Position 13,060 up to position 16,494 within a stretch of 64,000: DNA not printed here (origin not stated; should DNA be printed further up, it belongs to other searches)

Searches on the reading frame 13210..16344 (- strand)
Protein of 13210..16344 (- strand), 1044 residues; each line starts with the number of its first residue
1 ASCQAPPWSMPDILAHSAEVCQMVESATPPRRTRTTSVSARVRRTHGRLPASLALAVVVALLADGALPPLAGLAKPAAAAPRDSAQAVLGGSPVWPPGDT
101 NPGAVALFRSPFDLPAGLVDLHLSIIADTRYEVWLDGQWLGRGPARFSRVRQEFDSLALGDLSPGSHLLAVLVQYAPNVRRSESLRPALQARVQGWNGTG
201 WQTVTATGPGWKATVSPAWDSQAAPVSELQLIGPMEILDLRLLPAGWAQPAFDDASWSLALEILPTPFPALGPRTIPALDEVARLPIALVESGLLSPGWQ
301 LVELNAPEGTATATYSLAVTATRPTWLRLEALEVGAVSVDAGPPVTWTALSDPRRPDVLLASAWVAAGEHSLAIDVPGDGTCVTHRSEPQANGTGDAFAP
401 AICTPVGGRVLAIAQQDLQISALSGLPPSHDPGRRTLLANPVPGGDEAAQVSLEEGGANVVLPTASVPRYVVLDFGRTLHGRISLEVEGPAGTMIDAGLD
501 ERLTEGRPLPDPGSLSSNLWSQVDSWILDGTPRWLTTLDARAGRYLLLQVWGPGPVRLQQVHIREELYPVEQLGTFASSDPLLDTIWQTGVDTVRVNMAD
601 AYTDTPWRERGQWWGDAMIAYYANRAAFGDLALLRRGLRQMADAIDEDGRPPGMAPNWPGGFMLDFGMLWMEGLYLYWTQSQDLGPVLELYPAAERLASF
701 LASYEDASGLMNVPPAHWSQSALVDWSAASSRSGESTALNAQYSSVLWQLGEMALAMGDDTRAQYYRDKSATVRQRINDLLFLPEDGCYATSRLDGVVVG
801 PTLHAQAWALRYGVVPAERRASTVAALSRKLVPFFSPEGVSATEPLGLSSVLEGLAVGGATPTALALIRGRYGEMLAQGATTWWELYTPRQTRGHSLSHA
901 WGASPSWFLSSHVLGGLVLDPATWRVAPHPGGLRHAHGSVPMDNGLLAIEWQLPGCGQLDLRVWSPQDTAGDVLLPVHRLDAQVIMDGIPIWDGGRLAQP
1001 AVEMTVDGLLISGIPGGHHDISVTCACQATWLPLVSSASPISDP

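Call 10: search_protein_families(library=pfam, proteins=[window:13210-16344:-], max_evalue=0.01)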
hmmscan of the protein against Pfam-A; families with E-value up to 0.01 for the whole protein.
window:13210-16344:- (1044 aa): 2 families
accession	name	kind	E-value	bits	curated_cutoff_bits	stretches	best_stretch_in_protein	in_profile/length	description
PF17389.8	Bac_rhamnosid6H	-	6.1e-37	128.1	24.5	1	571-912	1-338/339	Bacterial alpha-L-rhamnosidase 6 hairpin glycosidase domain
PF05592.18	Bac_rhamnosid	-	2e-05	24.8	22.2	1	470-551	7-87/102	Bacterial alpha-L-rhamnosidase concanavalin-like domain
